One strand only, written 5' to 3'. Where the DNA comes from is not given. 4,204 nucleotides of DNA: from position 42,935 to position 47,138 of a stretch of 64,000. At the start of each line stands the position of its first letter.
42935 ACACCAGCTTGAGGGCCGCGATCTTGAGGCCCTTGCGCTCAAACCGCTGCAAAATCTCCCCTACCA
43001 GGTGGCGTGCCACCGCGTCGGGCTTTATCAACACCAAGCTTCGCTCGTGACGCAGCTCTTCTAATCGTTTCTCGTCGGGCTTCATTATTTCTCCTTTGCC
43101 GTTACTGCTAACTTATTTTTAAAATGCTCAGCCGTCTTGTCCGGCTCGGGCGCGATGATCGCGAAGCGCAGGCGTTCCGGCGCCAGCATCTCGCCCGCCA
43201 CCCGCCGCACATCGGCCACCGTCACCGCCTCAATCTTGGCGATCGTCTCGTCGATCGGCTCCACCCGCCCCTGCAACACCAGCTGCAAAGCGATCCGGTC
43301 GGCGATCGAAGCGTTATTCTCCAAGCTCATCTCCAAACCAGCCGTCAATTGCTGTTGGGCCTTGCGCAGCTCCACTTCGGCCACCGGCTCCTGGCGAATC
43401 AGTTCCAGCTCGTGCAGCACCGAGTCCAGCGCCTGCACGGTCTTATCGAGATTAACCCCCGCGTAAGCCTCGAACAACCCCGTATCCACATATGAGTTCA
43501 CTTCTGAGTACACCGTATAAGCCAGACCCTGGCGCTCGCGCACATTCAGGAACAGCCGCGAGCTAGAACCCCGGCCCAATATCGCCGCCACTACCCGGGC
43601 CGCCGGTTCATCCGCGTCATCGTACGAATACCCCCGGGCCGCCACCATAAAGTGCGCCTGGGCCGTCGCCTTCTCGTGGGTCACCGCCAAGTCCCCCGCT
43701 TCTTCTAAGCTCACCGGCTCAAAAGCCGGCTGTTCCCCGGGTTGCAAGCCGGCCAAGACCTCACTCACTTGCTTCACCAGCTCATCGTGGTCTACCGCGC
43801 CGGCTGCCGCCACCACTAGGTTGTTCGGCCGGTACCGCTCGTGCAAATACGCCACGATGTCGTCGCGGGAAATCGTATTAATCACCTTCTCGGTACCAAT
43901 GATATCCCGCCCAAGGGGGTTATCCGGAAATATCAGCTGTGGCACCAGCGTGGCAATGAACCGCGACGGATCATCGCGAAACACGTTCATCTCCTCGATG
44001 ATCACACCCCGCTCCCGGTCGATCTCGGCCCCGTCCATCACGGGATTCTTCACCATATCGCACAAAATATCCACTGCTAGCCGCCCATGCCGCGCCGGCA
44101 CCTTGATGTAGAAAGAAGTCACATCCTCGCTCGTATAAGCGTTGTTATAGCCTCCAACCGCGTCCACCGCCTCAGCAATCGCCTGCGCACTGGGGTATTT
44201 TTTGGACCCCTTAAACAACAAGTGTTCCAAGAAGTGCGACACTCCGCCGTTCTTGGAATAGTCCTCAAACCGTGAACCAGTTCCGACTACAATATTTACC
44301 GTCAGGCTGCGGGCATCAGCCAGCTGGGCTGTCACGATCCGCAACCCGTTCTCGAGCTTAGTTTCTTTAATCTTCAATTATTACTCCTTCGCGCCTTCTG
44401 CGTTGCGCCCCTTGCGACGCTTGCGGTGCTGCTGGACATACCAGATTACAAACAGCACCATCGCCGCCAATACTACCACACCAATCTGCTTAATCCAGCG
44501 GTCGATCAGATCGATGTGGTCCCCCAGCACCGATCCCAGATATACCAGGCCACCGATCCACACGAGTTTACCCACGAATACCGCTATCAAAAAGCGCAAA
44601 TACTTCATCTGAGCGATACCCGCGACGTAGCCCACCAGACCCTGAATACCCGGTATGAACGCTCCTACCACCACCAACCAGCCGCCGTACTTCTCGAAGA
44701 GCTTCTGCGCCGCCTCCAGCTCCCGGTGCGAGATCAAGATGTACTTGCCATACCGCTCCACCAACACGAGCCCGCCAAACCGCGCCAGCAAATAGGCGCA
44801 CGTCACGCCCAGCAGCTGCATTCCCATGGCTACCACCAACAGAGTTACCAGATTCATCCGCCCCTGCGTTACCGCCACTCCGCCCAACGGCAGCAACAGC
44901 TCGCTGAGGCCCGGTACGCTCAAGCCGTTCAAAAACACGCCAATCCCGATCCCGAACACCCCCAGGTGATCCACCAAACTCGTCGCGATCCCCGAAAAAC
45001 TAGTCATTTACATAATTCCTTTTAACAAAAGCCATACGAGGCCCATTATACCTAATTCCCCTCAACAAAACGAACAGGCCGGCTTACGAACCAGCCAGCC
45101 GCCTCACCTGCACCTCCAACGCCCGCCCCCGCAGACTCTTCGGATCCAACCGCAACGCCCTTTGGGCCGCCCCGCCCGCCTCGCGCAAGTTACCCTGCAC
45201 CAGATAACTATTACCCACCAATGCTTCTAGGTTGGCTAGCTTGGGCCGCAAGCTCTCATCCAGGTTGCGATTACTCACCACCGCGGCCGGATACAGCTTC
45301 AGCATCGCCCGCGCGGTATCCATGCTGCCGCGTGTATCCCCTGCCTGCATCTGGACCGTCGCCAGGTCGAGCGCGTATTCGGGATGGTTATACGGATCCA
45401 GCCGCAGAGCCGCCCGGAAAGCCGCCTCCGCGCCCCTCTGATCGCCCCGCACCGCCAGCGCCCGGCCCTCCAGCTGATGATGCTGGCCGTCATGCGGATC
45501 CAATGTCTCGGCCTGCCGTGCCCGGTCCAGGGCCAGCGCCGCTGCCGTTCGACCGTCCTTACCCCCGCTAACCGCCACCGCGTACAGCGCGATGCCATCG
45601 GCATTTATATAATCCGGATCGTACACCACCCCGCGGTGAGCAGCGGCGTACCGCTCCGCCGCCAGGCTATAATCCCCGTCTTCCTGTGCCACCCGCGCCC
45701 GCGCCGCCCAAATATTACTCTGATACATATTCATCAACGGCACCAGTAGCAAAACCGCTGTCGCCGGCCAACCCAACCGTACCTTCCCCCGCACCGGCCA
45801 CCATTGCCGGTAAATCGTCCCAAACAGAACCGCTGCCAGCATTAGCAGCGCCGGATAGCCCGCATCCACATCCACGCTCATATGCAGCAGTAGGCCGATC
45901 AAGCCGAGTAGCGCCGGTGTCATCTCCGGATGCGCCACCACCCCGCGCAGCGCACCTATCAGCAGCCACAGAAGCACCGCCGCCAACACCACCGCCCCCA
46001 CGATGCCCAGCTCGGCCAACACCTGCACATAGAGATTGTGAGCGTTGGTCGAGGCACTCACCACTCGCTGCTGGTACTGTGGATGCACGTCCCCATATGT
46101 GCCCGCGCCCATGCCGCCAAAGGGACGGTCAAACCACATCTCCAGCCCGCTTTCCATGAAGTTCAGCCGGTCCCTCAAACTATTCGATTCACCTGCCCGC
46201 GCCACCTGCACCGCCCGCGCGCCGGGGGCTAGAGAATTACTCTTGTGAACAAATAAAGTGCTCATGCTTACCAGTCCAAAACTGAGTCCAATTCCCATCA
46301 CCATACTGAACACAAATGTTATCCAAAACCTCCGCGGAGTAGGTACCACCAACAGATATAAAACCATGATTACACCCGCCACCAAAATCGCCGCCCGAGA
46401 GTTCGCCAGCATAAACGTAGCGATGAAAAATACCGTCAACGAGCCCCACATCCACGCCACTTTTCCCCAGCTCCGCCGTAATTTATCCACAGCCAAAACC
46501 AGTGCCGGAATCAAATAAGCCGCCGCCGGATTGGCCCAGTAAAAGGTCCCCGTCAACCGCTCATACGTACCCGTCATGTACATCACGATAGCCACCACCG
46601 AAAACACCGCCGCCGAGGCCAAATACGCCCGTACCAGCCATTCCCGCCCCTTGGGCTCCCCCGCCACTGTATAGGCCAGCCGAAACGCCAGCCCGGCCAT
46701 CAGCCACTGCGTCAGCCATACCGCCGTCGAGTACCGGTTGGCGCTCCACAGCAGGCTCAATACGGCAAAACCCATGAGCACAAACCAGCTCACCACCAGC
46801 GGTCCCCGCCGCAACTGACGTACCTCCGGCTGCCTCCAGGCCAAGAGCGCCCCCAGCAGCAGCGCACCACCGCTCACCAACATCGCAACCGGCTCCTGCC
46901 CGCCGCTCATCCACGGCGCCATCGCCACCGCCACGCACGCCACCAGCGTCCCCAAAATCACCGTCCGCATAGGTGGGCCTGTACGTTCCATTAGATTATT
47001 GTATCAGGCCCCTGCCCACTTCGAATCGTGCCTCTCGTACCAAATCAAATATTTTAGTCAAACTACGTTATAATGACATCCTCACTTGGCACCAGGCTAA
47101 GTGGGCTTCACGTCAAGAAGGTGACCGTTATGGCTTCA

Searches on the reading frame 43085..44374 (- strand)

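Call 54: search_protein_families(library=pfam, proteins=[window:43085-44374:-], max_evalue=0.00001)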
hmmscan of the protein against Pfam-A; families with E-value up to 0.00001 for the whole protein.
window:43085-44374:- (429 aa): 2 families
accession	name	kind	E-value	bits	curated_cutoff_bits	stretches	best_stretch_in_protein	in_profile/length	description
PF05193.26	Peptidase_M16_C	-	1.5e-40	139.4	23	1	167-343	1-181/181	Peptidase M16 inactive domain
PF00675.25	Peptidase_M16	-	4.3e-33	114.7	22.3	1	12-161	1-148/149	Insulinase (Peptidase family M16)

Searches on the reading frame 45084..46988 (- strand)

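Call 54: search_protein_families(library=pfam, proteins=[window:45084-46988:-], max_evalue=0.00001)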
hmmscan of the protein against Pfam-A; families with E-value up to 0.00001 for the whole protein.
window:45084-46988:- (634 aa): 2 families
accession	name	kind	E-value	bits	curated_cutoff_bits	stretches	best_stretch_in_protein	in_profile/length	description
PF04932.20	Wzy_C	-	2.8e-23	82.8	31.7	1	185-335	3-148/149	O-Antigen ligase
PF07719.23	TPR_2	-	1.2e-08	34.9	27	0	592-617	8-33/34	Tetratricopeptide repeat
